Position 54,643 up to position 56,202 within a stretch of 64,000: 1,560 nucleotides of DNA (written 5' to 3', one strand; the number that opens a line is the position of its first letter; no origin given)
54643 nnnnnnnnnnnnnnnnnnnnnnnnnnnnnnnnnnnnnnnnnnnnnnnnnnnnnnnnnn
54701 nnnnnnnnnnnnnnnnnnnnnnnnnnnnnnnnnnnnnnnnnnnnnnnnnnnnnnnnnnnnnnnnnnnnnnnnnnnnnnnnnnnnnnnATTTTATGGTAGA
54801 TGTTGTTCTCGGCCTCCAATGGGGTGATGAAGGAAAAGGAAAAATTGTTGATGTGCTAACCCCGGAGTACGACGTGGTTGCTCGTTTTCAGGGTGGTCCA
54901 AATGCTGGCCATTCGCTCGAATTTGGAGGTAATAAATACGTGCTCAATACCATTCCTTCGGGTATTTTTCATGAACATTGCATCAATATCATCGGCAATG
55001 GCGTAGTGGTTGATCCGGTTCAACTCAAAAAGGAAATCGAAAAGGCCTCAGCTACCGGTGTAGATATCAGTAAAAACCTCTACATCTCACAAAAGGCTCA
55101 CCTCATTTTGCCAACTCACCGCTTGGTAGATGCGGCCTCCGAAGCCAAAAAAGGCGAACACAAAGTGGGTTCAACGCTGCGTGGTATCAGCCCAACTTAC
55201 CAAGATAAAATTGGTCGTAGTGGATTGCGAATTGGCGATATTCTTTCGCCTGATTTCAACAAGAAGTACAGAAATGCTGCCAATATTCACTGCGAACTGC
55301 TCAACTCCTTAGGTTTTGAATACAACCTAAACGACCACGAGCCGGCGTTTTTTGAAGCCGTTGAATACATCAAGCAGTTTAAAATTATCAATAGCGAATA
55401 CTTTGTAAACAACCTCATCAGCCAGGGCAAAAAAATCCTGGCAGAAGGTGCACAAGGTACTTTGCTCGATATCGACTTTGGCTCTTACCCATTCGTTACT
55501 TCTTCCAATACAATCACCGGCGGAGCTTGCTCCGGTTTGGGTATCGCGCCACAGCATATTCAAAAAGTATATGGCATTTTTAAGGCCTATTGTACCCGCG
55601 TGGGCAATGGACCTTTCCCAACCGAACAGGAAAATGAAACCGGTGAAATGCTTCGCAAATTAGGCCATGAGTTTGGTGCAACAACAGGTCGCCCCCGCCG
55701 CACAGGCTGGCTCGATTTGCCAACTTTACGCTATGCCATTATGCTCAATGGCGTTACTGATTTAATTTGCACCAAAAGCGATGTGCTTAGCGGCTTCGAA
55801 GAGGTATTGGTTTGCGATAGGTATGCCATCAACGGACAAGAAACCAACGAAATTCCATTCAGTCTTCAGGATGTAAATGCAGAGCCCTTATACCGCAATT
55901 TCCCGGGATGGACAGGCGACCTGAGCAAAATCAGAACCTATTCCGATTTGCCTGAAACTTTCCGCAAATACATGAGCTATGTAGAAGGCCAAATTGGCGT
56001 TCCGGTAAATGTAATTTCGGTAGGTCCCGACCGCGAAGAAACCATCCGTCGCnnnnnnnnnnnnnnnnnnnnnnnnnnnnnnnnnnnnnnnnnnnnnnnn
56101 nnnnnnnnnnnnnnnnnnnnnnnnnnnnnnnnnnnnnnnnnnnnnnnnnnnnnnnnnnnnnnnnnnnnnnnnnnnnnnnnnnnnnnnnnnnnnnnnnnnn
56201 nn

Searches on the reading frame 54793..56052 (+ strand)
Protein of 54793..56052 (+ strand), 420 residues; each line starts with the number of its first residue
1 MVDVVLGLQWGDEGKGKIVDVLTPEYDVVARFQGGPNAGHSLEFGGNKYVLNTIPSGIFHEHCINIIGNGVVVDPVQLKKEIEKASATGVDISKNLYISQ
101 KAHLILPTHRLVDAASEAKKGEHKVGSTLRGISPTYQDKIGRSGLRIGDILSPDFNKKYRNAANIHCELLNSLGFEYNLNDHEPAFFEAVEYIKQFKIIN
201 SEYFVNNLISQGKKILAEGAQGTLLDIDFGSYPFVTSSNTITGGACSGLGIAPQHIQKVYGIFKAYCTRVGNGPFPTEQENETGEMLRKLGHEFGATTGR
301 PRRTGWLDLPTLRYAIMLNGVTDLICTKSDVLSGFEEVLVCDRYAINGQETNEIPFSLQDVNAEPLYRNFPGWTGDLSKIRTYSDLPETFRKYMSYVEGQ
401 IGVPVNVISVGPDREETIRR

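Call 44: find_encoding_contigs(protein=window:54793-56052:+, flank=8000, max_places=8)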
Protein window:54793-56052:+ (420 aa): 2 contigs read that carry it; 2 places shown.
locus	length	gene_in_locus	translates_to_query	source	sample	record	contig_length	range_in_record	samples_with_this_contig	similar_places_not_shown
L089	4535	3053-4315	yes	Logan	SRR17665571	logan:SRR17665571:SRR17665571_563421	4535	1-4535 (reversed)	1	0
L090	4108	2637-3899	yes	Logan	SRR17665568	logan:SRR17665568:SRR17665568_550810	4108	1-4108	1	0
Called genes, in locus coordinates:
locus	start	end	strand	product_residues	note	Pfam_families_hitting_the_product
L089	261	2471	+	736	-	PF13328:HD_4, PF01966:HD (weak), PF04607:RelA_SpoT, PF02824:TGS, PF19296:RelA_AH, PF28438:RelA_RIS, PF13291:ACT_4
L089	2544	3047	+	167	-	PF01475:FUR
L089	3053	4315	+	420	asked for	PF00709:Adenylsucc_synt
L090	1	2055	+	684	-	?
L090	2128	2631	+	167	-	PF01475:FUR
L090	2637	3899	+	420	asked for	PF00709:Adenylsucc_synt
